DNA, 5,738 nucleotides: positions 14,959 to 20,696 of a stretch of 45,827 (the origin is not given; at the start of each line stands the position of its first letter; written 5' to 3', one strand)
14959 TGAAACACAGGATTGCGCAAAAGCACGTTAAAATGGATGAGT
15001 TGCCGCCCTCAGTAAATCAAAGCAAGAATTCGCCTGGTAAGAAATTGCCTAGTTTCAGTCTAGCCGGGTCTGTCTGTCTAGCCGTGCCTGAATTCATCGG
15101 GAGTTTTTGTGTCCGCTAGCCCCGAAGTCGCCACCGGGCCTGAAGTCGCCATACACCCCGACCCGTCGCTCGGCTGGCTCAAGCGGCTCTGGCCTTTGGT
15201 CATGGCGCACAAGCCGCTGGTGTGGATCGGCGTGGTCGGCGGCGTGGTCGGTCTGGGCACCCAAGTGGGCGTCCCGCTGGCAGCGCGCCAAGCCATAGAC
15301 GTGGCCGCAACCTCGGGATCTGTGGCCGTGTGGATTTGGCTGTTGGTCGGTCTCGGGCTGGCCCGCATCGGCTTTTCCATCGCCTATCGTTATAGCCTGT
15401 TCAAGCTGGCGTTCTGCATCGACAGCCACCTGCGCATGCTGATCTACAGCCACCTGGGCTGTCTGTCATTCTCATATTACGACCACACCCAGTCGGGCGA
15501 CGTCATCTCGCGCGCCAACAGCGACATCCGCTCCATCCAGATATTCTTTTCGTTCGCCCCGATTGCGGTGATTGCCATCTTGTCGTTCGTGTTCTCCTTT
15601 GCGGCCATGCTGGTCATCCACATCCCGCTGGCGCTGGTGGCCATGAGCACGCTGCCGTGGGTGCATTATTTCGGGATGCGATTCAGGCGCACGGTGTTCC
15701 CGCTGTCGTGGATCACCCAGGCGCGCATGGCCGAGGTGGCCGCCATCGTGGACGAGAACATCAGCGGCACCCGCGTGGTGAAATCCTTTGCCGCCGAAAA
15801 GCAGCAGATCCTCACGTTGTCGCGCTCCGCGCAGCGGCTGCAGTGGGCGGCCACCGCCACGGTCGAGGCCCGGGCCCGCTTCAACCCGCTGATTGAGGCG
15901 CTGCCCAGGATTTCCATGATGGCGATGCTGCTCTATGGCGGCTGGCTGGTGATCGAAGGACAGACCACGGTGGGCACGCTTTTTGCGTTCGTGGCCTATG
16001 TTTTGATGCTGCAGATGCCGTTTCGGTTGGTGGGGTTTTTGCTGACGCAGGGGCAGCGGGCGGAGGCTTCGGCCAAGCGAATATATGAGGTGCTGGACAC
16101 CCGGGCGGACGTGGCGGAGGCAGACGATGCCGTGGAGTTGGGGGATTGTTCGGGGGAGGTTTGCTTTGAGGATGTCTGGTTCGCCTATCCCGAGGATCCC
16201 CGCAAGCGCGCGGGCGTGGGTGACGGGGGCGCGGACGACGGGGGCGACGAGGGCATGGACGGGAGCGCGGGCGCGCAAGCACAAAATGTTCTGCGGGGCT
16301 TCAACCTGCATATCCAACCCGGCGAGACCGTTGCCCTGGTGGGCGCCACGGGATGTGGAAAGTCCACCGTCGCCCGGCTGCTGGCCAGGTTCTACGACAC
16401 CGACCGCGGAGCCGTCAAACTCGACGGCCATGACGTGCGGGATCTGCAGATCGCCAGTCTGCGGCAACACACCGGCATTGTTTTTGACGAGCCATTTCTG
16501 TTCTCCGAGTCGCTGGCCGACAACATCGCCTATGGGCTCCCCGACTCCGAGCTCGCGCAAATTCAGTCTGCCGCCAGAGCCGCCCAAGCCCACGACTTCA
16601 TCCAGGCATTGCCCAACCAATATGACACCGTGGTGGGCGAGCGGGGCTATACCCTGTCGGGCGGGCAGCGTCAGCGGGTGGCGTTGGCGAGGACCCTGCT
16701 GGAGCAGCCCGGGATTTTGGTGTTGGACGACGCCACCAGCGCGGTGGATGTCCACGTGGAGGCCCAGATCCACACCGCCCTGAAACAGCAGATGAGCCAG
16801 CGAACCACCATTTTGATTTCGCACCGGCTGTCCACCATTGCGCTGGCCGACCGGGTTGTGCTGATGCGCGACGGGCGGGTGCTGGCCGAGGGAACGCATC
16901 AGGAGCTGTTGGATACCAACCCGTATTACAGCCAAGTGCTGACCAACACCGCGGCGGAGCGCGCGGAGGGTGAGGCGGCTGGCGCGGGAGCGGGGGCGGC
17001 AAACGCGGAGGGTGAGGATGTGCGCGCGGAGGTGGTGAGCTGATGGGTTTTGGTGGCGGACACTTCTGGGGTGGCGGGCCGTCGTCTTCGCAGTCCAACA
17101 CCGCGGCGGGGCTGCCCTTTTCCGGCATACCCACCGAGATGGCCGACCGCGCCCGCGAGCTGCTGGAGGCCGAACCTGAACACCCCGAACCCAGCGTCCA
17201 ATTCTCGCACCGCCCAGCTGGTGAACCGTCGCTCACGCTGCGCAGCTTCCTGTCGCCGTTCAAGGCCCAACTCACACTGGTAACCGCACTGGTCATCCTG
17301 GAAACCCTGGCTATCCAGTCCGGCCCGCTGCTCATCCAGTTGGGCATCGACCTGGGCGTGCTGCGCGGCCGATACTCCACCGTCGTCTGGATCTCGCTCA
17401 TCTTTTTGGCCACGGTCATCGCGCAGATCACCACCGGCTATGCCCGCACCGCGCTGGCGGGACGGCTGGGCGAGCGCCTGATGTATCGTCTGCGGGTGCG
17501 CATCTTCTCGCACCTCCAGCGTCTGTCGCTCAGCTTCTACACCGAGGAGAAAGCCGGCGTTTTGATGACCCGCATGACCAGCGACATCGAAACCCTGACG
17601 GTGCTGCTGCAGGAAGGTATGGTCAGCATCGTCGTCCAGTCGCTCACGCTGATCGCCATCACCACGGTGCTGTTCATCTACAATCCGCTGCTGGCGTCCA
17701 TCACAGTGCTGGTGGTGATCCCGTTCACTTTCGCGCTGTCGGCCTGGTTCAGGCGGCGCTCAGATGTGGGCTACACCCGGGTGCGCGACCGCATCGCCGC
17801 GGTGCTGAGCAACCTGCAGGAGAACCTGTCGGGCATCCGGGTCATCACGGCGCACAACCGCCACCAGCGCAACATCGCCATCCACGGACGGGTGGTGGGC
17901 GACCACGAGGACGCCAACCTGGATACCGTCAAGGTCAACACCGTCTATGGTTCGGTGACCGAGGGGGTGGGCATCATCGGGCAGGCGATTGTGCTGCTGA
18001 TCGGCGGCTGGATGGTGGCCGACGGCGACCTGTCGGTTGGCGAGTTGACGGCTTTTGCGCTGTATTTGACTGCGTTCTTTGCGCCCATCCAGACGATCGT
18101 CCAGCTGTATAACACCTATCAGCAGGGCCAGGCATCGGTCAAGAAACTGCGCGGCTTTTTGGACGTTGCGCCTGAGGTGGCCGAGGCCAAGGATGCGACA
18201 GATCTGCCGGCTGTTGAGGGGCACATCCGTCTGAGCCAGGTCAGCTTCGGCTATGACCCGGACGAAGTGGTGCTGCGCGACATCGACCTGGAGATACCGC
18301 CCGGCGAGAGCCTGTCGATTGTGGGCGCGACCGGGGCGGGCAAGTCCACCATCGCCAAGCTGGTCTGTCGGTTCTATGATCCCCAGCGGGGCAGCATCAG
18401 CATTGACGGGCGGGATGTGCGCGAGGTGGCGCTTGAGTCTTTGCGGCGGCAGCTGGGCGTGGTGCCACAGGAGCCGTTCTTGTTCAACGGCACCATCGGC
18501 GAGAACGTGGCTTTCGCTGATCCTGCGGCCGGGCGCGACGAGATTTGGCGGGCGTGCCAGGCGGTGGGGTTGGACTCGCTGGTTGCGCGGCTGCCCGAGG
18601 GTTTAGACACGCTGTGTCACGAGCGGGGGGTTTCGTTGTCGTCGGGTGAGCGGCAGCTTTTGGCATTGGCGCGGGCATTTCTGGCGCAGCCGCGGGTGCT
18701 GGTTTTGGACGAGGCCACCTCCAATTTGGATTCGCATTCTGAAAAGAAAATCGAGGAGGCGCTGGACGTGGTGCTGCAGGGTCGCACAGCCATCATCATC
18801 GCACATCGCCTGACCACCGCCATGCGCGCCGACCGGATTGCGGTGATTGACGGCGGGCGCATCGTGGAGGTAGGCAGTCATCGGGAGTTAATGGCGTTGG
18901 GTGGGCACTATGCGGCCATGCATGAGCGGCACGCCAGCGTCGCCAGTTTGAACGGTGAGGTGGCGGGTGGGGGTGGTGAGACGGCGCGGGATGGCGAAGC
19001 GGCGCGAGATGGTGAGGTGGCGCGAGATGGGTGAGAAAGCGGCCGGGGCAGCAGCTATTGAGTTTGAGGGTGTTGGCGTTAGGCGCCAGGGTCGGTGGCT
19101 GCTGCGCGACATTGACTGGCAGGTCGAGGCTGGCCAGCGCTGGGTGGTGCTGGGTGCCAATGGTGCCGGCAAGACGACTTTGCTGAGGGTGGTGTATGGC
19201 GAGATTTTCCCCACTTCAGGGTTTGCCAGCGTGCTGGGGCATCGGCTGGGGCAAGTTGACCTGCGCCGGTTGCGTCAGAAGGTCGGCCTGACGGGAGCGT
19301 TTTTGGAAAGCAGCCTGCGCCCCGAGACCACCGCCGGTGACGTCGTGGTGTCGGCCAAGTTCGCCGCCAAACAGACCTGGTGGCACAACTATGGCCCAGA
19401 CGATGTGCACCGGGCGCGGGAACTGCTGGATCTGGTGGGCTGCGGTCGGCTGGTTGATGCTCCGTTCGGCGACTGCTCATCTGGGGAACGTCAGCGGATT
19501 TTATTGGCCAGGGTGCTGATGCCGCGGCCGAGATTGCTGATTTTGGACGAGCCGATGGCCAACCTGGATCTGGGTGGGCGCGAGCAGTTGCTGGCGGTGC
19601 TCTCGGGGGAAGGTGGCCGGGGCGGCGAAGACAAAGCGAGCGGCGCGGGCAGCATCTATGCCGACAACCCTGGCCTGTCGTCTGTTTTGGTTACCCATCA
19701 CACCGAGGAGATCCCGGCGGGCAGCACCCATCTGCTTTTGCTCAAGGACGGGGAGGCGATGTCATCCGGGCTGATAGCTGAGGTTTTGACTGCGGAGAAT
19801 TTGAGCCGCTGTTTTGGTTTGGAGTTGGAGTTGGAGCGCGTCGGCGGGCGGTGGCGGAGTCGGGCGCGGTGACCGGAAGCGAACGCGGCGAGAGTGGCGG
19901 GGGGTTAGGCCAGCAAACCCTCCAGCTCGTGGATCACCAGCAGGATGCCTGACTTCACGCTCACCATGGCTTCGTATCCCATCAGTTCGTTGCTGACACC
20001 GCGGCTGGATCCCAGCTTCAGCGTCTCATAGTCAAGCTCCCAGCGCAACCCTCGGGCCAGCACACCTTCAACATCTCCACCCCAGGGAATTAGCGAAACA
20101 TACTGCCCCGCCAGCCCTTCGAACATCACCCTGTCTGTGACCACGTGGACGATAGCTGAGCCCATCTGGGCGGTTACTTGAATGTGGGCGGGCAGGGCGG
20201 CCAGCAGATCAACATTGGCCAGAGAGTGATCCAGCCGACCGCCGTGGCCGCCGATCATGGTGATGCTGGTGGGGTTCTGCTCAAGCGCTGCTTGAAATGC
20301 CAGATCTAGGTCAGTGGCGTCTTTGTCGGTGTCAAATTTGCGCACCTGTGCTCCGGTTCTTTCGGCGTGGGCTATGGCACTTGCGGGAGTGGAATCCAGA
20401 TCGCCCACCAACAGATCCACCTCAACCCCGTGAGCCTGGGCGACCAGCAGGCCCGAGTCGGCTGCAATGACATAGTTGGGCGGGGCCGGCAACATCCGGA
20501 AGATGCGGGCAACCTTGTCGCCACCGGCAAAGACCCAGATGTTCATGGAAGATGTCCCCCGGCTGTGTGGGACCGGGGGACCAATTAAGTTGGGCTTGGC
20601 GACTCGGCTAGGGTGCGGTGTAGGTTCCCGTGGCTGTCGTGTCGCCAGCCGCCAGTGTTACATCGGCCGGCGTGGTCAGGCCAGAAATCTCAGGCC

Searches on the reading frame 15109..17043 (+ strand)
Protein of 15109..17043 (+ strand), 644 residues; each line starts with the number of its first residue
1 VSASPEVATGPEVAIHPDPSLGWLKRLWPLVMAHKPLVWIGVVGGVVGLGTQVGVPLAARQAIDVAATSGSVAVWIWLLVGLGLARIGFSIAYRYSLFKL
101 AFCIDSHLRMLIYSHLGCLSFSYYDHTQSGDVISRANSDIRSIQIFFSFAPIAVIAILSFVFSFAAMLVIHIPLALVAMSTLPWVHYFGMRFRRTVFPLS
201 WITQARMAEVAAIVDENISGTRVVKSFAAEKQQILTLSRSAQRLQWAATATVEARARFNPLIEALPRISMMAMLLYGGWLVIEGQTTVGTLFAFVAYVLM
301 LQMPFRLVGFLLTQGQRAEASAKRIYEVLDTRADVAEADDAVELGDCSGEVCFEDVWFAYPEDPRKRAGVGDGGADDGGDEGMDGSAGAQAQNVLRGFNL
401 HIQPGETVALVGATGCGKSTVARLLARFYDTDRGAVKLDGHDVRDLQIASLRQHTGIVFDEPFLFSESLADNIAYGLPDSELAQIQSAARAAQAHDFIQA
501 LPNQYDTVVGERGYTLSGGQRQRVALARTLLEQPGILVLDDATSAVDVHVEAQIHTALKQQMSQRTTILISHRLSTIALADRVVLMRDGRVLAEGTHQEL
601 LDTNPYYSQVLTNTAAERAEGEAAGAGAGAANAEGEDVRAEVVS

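Call 8: search_protein_families(library=pfam, proteins=[window:15109-17043:+], max_evalue=0.001)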
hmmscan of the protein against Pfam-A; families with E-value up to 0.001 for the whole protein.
window:15109-17043:+ (644 aa): 4 families
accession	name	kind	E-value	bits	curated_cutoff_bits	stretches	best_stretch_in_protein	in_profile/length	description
PF00005.33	ABC_tran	-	1.8e-33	116.5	25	1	395-544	1-137/137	ABC transporter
PF00664.28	ABC_membrane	-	1.1e-29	104.4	28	1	39-305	2-274/274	ABC transporter transmembrane region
PF02463.25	SMC_N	-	7.5e-07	29.2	40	1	426-586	101-211/220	RecF/RecN/SMC N terminal domain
PF13191.12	AAA_16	-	0.00034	21.6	32.6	1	406-547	25-146/167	AAA ATPase domain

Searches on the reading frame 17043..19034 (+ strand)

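Call 8: search_protein_families(library=pfam, proteins=[window:17043-19034:+], max_evalue=0.001)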
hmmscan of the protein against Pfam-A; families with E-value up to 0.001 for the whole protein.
window:17043-19034:+ (663 aa): 4 families
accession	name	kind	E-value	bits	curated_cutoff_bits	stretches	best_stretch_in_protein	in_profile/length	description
PF00664.28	ABC_membrane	-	2.2e-39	136.3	28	1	78-348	2-273/274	ABC transporter transmembrane region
PF00005.33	ABC_tran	-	9.1e-32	111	25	1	411-560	1-137/137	ABC transporter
PF02463.25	SMC_N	-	1.8e-06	28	40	1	448-600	107-209/220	RecF/RecN/SMC N terminal domain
PF13191.12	AAA_16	-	0.00036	21.5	32.6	0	422-576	25-158/167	AAA ATPase domain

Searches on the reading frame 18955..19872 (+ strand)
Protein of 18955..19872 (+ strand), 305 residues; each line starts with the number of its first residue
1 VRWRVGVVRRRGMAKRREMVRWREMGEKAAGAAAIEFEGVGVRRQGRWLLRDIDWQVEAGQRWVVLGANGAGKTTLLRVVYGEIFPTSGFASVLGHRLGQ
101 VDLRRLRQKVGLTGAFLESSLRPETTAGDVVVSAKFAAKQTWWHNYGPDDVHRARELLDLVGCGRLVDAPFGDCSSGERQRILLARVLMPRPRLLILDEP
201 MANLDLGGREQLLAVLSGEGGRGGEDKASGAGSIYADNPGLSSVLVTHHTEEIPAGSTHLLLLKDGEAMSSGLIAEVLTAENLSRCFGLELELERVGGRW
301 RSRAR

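Call 8: search_protein_families(library=pfam, proteins=[window:18955-19872:+], max_evalue=0.001)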
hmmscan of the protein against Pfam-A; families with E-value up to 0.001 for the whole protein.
window:18955-19872:+ (305 aa): 2 families
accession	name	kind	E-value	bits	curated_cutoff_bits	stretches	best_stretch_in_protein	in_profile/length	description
PF00005.33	ABC_tran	-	6.1e-26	92.1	25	1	50-202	1-137/137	ABC transporter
PF13304.12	AAA_21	-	0.00021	21.9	27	0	64-80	3-19/304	AAA domain, putative AbiEii toxin, Type IV TA system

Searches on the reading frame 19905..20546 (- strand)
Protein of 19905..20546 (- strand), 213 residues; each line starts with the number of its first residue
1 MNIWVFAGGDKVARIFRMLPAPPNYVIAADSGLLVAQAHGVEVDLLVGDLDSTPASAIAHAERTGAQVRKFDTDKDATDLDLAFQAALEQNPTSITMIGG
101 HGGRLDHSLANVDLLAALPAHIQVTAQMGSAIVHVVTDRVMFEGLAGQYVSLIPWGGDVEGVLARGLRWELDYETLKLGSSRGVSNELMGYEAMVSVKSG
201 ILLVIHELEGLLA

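Call 8: search_protein_families(library=pfam, proteins=[window:19905-20546:-], max_evalue=0.001)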
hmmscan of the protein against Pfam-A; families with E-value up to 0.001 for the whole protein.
window:19905-20546:- (213 aa): 2 families
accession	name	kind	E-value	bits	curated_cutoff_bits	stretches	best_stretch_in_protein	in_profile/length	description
PF04263.21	TPK_catalytic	-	5e-23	81.6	30.7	1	24-118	9-104/113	Thiamin pyrophosphokinase, catalytic domain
PF04265.19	TPK_B1_binding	-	1.4e-14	53.9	22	1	146-202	10-67/67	Thiamin pyrophosphokinase, vitamin B1 binding domain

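Call 21: find_encoding_contigs(protein=window:19905-20546:-, flank=10000, max_places=6)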
Protein window:19905-20546:- (213 aa): 1 contig read that carries it; 1 place shown.
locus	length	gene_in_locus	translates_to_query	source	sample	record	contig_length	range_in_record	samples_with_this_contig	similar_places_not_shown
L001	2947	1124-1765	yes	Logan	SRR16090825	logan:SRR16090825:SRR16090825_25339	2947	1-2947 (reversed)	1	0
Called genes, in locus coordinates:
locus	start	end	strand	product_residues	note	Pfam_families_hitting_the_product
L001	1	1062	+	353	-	?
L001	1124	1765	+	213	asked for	PF04263:TPK_catalytic, PF04265:TPK_B1_binding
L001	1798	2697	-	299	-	PF00005:ABC_tran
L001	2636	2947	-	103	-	?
